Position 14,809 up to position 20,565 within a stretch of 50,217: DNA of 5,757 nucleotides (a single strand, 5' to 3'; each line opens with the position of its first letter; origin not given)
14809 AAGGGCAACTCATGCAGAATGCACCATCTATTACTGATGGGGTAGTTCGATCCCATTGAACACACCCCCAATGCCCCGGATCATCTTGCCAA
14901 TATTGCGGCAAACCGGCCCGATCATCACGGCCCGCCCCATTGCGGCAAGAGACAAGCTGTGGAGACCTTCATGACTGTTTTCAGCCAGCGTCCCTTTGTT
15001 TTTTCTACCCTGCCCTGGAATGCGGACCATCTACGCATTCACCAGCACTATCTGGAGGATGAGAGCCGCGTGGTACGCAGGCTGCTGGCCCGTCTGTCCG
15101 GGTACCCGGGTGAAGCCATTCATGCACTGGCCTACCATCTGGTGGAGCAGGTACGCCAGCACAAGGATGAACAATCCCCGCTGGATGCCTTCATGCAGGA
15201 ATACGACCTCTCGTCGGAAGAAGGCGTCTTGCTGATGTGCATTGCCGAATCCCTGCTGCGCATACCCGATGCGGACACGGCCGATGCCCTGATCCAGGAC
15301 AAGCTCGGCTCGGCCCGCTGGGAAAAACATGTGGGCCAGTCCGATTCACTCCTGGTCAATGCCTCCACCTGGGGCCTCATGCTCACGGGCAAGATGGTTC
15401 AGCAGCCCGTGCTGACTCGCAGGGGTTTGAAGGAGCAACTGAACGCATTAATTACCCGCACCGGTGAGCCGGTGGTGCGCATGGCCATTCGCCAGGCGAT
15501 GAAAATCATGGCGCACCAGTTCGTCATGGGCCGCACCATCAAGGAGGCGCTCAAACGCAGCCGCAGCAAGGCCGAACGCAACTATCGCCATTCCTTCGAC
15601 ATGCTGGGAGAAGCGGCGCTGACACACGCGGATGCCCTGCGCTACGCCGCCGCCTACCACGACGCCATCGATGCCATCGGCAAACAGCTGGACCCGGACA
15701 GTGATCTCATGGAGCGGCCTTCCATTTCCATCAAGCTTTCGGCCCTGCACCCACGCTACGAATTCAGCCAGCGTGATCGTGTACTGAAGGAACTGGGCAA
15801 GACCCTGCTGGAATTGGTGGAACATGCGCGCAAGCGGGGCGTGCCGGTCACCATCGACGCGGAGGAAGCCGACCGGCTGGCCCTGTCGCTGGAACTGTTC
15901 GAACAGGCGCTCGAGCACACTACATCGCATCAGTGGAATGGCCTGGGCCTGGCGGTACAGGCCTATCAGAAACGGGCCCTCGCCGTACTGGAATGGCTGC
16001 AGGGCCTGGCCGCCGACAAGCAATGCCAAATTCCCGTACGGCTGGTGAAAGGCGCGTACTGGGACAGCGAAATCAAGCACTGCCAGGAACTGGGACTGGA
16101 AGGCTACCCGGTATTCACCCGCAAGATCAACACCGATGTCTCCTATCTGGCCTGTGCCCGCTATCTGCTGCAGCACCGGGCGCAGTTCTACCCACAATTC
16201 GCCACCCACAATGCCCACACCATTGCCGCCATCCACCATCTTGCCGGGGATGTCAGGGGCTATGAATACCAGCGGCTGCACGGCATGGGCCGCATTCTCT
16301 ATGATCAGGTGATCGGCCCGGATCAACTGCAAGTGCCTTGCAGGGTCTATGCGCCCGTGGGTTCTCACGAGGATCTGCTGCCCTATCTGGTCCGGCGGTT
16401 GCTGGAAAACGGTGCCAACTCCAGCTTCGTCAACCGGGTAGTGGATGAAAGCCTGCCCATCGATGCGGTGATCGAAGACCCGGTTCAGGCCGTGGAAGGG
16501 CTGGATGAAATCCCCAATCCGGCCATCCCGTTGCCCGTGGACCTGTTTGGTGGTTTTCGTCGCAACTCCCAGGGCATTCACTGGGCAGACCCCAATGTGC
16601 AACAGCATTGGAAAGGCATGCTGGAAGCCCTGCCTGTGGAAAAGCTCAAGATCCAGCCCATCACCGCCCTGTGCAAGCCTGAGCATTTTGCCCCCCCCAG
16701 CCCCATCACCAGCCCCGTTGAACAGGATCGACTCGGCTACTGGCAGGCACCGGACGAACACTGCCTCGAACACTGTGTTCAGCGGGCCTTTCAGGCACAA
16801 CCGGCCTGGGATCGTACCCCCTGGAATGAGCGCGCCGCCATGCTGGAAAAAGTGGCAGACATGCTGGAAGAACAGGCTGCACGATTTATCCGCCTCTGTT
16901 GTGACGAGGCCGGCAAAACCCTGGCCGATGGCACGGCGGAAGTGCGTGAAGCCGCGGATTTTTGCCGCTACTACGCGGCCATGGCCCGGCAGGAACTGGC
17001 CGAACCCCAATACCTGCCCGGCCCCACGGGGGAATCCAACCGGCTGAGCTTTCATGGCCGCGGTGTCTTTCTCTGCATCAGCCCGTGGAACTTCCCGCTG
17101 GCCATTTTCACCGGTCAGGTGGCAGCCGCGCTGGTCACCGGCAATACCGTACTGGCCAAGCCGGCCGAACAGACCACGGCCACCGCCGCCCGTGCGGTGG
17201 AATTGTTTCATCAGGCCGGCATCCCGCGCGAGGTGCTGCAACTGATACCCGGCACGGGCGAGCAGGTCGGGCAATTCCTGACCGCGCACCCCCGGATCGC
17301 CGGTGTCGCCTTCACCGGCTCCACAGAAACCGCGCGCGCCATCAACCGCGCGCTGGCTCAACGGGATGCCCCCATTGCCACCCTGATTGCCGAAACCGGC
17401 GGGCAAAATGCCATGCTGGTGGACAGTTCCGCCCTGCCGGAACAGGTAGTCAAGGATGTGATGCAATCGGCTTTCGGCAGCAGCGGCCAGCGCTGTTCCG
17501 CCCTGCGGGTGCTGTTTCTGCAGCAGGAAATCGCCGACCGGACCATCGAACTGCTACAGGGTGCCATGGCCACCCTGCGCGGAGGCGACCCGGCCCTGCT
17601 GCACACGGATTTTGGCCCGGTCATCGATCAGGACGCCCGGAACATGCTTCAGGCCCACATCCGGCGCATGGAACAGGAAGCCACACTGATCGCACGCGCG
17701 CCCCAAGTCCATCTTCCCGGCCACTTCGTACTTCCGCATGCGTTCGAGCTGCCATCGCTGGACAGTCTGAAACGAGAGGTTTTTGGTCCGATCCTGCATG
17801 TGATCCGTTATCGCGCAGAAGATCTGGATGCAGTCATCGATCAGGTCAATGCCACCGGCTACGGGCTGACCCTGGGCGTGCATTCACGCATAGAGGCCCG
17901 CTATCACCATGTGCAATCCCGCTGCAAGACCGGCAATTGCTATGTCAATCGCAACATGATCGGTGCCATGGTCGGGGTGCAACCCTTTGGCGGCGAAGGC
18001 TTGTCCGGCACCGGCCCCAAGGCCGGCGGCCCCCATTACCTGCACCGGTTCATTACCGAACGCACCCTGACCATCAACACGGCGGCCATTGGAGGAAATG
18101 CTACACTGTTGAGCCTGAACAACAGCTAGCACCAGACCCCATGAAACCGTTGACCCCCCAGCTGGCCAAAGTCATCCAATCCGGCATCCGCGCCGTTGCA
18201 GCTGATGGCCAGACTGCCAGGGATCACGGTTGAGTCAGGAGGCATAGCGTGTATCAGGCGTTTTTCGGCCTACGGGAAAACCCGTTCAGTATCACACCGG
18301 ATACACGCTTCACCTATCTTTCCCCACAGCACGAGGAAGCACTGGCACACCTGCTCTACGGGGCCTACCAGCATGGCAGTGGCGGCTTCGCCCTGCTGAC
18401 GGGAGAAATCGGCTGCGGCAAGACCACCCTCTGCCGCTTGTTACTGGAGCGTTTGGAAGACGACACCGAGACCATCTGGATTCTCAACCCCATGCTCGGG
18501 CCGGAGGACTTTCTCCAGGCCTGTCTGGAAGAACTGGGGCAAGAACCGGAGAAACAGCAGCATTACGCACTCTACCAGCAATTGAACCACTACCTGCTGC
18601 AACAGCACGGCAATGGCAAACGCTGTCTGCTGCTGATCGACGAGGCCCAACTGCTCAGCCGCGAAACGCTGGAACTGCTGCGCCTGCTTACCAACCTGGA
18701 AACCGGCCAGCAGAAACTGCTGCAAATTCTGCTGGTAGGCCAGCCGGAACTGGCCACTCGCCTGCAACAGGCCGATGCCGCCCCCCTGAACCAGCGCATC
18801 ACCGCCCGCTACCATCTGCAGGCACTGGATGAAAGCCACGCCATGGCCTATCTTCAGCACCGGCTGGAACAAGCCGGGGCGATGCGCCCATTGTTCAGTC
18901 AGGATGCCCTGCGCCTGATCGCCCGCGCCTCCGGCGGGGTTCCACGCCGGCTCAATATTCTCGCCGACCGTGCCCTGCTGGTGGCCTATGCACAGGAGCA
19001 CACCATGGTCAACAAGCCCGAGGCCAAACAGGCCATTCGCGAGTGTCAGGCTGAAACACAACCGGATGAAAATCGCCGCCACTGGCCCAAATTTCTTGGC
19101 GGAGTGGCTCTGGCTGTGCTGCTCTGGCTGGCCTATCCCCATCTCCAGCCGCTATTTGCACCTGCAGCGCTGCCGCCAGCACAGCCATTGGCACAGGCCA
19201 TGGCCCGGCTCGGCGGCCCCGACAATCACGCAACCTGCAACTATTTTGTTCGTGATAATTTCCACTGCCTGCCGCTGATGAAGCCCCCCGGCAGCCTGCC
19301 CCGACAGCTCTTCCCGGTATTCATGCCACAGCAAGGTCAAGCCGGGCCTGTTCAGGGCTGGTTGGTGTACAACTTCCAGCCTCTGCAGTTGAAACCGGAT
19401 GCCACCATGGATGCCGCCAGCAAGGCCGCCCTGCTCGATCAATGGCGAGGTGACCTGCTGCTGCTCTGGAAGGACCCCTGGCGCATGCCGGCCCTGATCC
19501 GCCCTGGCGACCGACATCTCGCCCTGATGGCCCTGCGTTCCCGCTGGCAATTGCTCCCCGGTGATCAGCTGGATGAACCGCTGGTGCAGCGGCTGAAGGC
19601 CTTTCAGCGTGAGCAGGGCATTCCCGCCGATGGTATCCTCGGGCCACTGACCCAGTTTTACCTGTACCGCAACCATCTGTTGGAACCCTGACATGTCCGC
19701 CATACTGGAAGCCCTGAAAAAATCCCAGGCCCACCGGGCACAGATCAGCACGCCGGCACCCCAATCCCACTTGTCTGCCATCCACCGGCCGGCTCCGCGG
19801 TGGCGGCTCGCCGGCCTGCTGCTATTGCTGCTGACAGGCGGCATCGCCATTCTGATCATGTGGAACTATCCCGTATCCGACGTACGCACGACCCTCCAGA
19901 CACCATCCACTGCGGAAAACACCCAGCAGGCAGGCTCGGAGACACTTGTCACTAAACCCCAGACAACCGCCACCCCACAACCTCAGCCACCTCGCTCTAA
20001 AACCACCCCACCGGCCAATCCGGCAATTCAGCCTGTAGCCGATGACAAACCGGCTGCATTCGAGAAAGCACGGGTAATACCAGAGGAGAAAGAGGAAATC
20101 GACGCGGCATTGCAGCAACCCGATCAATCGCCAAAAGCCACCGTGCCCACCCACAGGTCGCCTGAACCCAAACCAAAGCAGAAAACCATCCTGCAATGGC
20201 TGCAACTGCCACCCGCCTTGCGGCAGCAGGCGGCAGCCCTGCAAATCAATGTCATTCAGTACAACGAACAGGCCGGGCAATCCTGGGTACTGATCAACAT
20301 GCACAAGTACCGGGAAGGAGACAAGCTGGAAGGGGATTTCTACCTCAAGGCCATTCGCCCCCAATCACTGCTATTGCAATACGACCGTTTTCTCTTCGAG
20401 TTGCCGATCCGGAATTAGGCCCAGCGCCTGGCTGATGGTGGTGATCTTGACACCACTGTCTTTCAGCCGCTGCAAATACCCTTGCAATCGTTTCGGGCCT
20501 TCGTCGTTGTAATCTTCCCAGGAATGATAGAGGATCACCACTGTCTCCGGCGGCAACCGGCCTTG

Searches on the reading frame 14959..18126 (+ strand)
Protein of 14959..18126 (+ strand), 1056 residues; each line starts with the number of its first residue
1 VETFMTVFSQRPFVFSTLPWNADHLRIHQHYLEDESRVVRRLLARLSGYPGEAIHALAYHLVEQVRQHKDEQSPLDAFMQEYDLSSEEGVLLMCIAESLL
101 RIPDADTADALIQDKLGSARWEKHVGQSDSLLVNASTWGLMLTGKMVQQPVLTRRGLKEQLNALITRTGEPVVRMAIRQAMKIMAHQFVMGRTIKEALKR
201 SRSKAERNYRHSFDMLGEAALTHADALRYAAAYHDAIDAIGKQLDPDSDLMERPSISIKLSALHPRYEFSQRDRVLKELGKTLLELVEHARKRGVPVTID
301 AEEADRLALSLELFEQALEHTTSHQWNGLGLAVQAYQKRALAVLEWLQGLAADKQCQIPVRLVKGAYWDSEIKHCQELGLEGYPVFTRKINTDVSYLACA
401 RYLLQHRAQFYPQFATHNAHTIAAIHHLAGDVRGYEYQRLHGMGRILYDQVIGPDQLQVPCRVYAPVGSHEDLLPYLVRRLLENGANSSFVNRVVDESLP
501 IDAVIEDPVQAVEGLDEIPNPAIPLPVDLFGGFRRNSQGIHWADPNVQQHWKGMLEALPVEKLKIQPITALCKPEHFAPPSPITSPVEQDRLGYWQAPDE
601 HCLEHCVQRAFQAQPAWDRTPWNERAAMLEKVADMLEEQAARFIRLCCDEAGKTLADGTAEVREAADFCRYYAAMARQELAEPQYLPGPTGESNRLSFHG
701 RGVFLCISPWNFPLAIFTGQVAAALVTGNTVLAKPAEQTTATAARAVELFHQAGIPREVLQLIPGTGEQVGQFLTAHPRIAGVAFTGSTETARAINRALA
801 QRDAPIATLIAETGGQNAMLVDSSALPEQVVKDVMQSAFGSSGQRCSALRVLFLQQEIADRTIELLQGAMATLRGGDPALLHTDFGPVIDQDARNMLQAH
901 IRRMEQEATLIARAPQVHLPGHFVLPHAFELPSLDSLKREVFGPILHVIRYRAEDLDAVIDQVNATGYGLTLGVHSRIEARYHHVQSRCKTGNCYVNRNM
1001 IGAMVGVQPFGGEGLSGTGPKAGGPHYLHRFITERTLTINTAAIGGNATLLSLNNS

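Call 41: find_encoding_contigs(protein=window:14959-18126:+, flank=10000, max_places=1)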
Protein window:14959-18126:+ (1056 aa): no gene with exactly this product is on record in the collection.

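Call 43: search_protein_families(library=pfam, proteins=[window:14959-18126:+], max_evalue=0.00001)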
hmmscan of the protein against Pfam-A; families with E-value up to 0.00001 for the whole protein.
window:14959-18126:+ (1056 aa): 3 families
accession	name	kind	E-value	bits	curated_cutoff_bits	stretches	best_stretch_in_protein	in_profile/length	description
PF00171.27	Aldedh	-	2.6e-115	386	23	1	582-1035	10-459/461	Aldehyde dehydrogenase family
PF01619.24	Pro_dh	-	1.5e-98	330.2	27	1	197-493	1-278/278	Proline dehydrogenase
PF14850.11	Pro_dh-DNA_bdg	-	4.7e-45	153.1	27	1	75-188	2-112/112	DNA-binding domain of Proline dehydrogenase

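Call 92: find_homologous_proteins(query=window:14959-18126:+, max_evalue=1e-50)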
Query window:14959-18126:+ (1056 aa): 8000 proteins with E <= 1e-50 among 8000 candidates; the best 120 are listed.
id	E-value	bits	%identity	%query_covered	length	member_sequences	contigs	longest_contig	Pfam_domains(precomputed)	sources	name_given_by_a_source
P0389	0.0e+0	2414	100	100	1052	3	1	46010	PF01619.25,PF00171.28,PF14850.12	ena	-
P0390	0.0e+0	1981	83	100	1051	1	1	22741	PF01619.25,PF00171.28,PF18327.7,PF14850.12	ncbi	-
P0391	0.0e+0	1892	79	100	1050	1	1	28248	PF01619.25,PF00171.28,PF14850.12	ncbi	-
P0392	0.0e+0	1676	72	97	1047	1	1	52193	PF01619.25,PF00171.28,PF14850.12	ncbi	-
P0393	0.0e+0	1403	63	98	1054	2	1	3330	PF01619.25,PF00171.28,PF18327.7,PF14850.12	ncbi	-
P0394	0.0e+0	1390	63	98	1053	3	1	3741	PF01619.25,PF00171.28,PF18327.7,PF14850.12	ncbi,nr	ncbi:MAG: bifunctional proline dehydrogenase/L-glutamate gamma-semialdehyde dehydrogenase PutA [Xant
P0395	0.0e+0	1372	61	98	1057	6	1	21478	PF01619.25,PF00171.28,PF18327.7,PF14850.12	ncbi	ncbi:MAG: bifunctional proline dehydrogenase/L-glutamate gamma-semialdehyde dehydrogenase PutA [Pseu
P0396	0.0e+0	1369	62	98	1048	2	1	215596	PF01619.25,PF00171.28,PF18327.7,PF14850.12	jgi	jgi:RHH-type proline utilization regulon transcriptional repressor/proline dehydrogenase/delta 1-pyr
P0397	0.0e+0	1368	61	98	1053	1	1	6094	PF01619.25,PF00171.28,PF18327.7,PF14850.12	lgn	-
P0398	0.0e+0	1363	59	98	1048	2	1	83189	PF01619.25,PF00171.28,PF18327.7,PF14850.12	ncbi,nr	ncbi:MAG: bifunctional proline dehydrogenase/L-glutamate gamma-semialdehyde dehydrogenase PutA [Xant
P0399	0.0e+0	1362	62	97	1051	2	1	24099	PF01619.25,PF00171.28,PF18327.7,PF14850.12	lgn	-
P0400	0.0e+0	1358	61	98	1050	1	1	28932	PF01619.25,PF00171.28,PF18327.7,PF14850.12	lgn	-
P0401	0.0e+0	1358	61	98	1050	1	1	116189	PF01619.25,PF00171.28,PF18327.7,PF14850.12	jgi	-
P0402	0.0e+0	1357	61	98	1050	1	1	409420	PF01619.25,PF00171.28,PF18327.7,PF14850.12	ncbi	ncbi:MAG: bifunctional proline dehydrogenase/L-glutamate gamma-semialdehyde dehydrogenase PutA [Lyso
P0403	0.0e+0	1357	61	99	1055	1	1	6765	PF01619.25,PF00171.28,PF18327.7,PF14850.12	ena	-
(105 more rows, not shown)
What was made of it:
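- On DsrS: PutA points to a Lysobacterales-like host (call 92).
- The host's housekeeping PutA is closest to Xanthomonadales/Lysobacterales (call 92).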

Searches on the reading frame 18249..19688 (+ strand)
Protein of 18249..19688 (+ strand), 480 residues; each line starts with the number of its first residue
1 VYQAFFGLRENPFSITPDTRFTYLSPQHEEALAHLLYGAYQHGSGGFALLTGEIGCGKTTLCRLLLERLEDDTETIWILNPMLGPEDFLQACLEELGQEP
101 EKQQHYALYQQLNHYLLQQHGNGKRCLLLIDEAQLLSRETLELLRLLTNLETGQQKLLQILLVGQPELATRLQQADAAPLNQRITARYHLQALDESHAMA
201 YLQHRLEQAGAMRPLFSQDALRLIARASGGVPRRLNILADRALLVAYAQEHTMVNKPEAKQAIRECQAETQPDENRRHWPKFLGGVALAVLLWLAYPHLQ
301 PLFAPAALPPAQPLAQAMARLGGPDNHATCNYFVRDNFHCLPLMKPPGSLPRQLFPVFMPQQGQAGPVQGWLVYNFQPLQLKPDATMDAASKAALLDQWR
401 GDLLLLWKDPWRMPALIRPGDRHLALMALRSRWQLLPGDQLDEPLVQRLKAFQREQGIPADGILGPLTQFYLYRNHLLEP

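Call 43: search_protein_families(library=pfam, proteins=[window:18249-19688:+], max_evalue=0.00001)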
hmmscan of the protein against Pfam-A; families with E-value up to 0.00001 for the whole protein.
window:18249-19688:+ (480 aa): 3 families
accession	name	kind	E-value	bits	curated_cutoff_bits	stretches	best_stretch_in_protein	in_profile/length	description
PF13401.12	AAA_22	-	1.3e-28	100.4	27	1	44-172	4-130/130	AAA domain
PF13191.12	AAA_16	-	7e-11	43.3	32.6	1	30-153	10-161/167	AAA ATPase domain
PF01637.24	ATPase_2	-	6e-06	26.7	33.2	0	39-236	14-223/225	ATPase domain predominantly from Archaea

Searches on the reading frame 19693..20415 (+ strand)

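Call 43: search_protein_families(library=pfam, proteins=[window:19693-20415:+], max_evalue=0.00001)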
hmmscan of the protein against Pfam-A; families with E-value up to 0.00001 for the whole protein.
window:19693-20415:+ (241 aa): 1 family
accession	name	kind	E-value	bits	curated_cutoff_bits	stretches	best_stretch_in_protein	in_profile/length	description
PF16537.11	T2SSB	-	1.2e-10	41.4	28.4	1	182-238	3-59/60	Type II secretion system protein B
